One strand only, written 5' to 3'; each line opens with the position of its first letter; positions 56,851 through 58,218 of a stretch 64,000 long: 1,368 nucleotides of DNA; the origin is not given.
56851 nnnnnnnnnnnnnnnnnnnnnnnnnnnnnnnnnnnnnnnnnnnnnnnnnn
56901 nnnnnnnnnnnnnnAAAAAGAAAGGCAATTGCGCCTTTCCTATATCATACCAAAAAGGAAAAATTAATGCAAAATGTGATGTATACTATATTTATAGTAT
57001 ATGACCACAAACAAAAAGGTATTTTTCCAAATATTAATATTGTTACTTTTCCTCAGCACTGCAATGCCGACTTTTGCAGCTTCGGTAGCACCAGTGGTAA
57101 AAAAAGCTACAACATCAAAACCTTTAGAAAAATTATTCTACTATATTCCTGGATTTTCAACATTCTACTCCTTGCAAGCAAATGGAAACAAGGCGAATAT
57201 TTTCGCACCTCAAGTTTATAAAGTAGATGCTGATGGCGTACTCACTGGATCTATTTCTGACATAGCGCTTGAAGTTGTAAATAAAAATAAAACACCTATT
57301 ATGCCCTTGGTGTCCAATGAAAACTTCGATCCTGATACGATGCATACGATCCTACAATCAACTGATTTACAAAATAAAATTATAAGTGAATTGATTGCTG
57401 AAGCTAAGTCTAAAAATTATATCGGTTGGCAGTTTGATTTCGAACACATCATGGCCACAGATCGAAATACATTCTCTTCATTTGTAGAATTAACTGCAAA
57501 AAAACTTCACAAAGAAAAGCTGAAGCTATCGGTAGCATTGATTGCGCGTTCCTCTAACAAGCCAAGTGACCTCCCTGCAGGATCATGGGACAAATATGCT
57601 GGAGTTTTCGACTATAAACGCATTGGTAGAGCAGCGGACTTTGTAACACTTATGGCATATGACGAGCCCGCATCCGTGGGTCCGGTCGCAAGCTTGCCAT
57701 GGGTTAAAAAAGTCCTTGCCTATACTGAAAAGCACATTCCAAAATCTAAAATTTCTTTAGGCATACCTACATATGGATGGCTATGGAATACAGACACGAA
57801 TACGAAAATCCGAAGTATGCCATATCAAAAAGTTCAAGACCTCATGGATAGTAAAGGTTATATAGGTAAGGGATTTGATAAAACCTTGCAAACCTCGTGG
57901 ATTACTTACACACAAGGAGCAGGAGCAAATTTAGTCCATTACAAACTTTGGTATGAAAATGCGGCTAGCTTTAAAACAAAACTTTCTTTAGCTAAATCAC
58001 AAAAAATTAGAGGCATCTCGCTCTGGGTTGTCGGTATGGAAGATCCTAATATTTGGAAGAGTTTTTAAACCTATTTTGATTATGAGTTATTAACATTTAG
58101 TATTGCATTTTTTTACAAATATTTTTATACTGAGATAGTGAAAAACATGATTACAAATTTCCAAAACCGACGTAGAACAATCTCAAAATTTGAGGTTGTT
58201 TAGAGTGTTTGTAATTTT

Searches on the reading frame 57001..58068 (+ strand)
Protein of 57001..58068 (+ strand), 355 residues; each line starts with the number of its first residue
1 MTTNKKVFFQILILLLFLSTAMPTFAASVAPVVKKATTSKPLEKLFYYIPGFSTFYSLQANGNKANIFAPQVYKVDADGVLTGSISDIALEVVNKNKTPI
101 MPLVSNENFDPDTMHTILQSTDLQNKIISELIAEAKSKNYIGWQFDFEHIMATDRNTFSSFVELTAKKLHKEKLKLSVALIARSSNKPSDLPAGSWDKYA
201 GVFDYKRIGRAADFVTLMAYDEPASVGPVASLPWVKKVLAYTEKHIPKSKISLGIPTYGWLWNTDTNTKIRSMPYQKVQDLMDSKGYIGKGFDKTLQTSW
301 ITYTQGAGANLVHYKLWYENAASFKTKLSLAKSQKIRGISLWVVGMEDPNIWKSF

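Call 11: find_encoding_contigs(protein=window:57001-58068:+, flank=6000, max_places=10)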
Protein window:57001-58068:+ (355 aa): 1 contig read that carries it; 1 place shown.
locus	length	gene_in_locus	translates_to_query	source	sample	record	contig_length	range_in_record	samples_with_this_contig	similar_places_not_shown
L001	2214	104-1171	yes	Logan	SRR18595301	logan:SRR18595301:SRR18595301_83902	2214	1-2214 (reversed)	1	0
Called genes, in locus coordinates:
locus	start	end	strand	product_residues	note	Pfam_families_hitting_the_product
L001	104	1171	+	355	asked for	PF00704:Glyco_hydro_18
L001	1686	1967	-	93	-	PF15738:YafQ_toxin, PF05016:ParE_toxin (weak)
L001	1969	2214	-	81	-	?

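Call 19: find_related_loci(query=window:57001-58065:+, collection=genome_contigs, flank=6000)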
Query window:57001-58065:+ (355 aa) in genome_contigs; peptide patterns used: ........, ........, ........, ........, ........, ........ (x = any residue, [..] = any of these).
62 stretches matched a pattern; 11 encode a relative of the query (tblastn E <= 1e-3); 11 distinct loci.
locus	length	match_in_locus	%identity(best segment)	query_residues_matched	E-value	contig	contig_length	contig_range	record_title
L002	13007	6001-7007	87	20-354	2e-158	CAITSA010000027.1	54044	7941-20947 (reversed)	uncultured bacterium isolate AlinenLipids_bin-4835 genome assembly, contig: bin-4835:27/31, whole genome shotgun sequenc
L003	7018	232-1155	53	42-353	2e-112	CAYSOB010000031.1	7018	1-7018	MAG TPA_asm: uncultured Candidatus Saccharibacteria bacterium isolate SRP135725_co1_504 genome assembly, contig: NODE_15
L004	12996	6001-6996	44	10-352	3e-94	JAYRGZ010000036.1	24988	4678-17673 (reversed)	MAG: Candidatus Paceibacterota bacterium isolate SZ_szas25bin.11 k141_1225609, whole genome shotgun sequence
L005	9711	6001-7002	42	5-352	1e-76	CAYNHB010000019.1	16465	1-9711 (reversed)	MAG TPA_asm: uncultured Candidatus Saccharibacteria bacterium isolate SRP178699_co2_133 genome assembly, contig: NODE_27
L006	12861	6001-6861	43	58-352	4e-74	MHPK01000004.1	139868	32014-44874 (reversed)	MAG: Candidatus Staskawiczbacteria bacterium RIFOXYB1_FULL_38_37 rifoxyb1_full_scaffold_284, whole genome shotgun sequen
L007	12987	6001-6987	36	12-352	3e-71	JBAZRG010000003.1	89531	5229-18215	MAG: Candidatus Paceibacterota bacterium isolate SO_2017_GW1_142 NODE_1602_length_89531_cov_3.214722_OW334_2017, whole g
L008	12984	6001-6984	34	2-352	3e-69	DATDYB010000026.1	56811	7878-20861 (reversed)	MAG TPA_asm: Candidatus Paceibacterota bacterium isolate SMAG_U8154 k141_286428, whole genome shotgun sequence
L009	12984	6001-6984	35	17-352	3e-68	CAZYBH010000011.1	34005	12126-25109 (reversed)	MAG TPA_asm: uncultured Candidatus Saccharibacteria bacterium isolate SRP257259_co1_236 genome assembly, contig: NODE_13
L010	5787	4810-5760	36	29-354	4e-66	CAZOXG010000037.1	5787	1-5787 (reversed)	MAG TPA_asm: uncultured Candidatus Saccharibacteria bacterium isolate SRP142039_co1_284 genome assembly, contig: NODE_15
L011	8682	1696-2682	31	37-354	2e-51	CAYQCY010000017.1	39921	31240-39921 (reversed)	MAG TPA_asm: uncultured Gemmatimonadaceae bacterium isolate SRP141376_co1_316 genome assembly, contig: NODE_2371_length_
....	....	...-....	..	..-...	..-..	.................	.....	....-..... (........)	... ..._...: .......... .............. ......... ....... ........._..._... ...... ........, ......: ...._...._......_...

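Call 33: search_protein_families(library=pfam, proteins=[window:57001-58065:+], max_evalue=1)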
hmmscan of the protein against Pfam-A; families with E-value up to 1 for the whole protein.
window:57001-58065:+ (355 aa): 1 family
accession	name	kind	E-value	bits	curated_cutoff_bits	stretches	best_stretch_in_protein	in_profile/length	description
PF00704.34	Glyco_hydro_18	-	2.1e-21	77.3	29.6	1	95-346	62-316/317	Glycosyl hydrolases family 18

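Call 50: list_cluster_members(proteins=[window:57001-58065:+, window:58586-58864:-, window:58869-59144:-, window:59258-59566:-])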
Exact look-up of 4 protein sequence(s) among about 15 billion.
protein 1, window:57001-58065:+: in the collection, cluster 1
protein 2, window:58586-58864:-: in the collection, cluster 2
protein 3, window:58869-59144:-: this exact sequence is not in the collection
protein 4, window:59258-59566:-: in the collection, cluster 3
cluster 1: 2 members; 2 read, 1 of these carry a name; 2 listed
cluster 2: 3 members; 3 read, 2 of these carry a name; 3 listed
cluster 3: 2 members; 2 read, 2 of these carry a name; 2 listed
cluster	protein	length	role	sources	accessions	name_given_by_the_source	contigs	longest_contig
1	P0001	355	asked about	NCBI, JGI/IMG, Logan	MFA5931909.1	MAG: glycosyl hydrolase family 18 protein [Candidatus Paceibacterota bacterium] | spore germination protein YaaH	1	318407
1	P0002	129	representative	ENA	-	-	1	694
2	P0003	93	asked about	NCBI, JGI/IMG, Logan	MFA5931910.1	MAG: type II toxin-antitoxin system YafQ family toxin [Candidatus Paceibacterota ... | mRNA interferase YafQ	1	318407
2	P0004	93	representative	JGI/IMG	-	mRNA interferase YafQ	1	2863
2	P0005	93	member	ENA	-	-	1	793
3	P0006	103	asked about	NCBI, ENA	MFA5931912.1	MAG: hypothetical protein WC793_00840 [Candidatus Paceibacterota bacterium]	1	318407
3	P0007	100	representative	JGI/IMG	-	hypothetical protein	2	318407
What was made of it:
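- Not called by NCBI's annotation (call 50).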

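Call 51: find_encoding_contigs(protein=P0004, flank=4000)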
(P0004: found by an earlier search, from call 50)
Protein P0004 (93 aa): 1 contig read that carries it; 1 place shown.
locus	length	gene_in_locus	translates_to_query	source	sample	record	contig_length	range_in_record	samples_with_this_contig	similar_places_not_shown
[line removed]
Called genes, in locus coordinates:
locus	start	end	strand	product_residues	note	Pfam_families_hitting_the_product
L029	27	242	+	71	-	PF00076:RRM_1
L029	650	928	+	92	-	-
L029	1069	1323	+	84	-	PF04221:RelB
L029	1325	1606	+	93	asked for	PF15738:YafQ_toxin, PF05016:ParE_toxin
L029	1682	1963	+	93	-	PF09527:ATPase_gene1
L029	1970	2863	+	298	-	?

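Call 52: find_encoding_contigs(protein=P0005, flank=4000)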
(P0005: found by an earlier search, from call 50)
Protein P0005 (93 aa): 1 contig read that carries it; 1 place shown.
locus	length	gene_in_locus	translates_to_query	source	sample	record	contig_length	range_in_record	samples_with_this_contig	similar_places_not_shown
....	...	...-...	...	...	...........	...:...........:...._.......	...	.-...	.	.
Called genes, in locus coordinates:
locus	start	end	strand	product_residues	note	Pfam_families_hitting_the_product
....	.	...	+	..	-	?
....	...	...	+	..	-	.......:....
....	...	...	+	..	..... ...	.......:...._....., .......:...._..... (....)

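Call 53: find_encoding_contigs(protein=P0002, flank=4000)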
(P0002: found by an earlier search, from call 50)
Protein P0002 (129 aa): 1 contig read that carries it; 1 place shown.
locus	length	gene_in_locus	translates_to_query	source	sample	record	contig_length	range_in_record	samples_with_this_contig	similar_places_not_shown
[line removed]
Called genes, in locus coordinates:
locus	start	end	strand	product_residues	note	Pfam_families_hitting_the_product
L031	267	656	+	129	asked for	-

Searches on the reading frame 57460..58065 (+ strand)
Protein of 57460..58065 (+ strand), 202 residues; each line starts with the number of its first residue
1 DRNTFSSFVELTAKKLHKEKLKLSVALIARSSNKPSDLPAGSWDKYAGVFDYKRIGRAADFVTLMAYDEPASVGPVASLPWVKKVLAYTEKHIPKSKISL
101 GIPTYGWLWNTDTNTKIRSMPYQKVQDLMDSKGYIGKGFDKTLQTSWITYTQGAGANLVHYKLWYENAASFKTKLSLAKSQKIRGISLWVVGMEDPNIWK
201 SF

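Call 55: find_homologous_proteins(query=window:57460-58065:+, max_evalue=1e-20)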
Query window:57460-58065:+ (202 aa): 33 proteins with E <= 1e-20 among 136 candidates.
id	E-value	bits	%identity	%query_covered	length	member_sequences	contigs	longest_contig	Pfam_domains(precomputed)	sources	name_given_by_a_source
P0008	1.0e-110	386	86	100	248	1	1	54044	PF00704.35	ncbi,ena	-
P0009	2.1e-108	379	82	100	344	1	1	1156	PF00704.35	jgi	jgi:spore germination protein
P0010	8.5e-105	367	80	100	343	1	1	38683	PF00704.35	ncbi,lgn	-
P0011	5.8e-95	335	83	87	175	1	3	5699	PF00704.35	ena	-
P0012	5.5e-93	328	71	99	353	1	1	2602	PF00704.35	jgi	jgi:spore germination protein YaaH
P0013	1.9e-91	323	69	99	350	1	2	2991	PF00704.35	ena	-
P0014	1.5e-90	321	69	99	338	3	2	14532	PF00704.35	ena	-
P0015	4.1e-85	303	66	100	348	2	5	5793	PF00704.35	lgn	-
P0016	4.1e-84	300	66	100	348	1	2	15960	PF00704.35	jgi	jgi:spore germination protein YaaH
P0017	1.2e-83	298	65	100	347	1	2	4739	PF00704.35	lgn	-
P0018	2.9e-83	297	65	100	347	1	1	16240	PF00704.35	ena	-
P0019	1.1e-82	295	64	100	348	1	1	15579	PF00704.35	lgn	-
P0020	1.6e-82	294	65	100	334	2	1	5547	PF00704.35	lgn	-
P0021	3.4e-82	293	65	99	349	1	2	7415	PF00704.35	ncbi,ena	-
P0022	1.1e-80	288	63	100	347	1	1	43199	PF00704.35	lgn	-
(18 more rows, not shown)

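Call 59: find_encoding_contigs(protein=P0009, flank=4000)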
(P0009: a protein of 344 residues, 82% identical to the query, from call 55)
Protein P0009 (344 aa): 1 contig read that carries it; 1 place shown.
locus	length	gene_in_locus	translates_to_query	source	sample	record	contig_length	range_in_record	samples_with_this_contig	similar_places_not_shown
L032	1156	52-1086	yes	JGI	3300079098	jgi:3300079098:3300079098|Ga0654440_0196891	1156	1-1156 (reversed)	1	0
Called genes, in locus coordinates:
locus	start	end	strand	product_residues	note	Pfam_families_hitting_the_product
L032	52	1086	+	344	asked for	PF00704:Glyco_hydro_18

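Call 60: find_encoding_contigs(protein=P0011, flank=4000)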
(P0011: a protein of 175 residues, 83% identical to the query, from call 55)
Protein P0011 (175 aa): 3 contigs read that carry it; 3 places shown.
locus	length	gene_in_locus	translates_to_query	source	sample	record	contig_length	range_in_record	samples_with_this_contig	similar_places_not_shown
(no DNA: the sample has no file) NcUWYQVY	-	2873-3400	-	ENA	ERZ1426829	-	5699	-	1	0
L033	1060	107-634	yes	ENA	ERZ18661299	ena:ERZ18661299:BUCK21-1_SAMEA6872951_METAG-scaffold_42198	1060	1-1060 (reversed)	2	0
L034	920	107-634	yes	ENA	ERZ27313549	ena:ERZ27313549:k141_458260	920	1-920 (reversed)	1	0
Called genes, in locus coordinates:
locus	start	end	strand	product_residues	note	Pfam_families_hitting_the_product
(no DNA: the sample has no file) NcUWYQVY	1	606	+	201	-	?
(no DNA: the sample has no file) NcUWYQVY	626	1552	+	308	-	-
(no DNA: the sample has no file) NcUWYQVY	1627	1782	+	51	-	-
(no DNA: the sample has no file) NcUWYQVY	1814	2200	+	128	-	PF09864:MliC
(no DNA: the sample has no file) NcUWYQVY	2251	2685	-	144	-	-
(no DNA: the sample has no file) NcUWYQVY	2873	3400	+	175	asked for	PF00704:Glyco_hydro_18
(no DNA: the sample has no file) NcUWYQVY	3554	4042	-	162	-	PF01625:PMSR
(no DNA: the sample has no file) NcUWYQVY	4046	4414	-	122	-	PF01641:SelR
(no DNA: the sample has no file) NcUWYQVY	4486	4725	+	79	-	PF09834:DUF2061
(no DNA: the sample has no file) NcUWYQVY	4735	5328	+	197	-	-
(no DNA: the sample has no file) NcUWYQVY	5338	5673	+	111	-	PF01588:tRNA_bind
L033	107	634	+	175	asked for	PF00704:Glyco_hydro_18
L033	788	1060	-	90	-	?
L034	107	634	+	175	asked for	PF00704:Glyco_hydro_18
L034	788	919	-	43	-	?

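Call 61: find_encoding_contigs(protein=P0010, flank=4000)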
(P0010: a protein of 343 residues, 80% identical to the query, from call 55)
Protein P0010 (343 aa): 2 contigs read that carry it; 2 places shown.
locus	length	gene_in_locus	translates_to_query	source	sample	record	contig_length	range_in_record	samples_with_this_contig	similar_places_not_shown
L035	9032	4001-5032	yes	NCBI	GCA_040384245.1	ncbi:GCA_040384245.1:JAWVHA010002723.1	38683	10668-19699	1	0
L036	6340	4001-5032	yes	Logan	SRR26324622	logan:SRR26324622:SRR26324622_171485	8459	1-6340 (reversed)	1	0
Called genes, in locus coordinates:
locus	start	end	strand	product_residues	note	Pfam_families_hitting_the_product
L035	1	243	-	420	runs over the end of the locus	-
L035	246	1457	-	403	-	PF05977:MFS_3, PF07690:MFS_1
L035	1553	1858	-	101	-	-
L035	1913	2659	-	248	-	-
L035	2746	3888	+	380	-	-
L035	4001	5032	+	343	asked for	PF00704:Glyco_hydro_18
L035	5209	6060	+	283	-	-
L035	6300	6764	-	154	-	PF00293:NUDIX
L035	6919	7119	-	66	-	-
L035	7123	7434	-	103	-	-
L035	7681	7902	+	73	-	-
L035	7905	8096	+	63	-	-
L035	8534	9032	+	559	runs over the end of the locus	PF00239:Resolvase, PF07508:Recombinase (weak)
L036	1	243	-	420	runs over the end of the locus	-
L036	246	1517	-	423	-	PF05977:MFS_3, PF13347:MFS_2 (weak), PF07690:MFS_1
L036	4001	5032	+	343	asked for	PF00704:Glyco_hydro_18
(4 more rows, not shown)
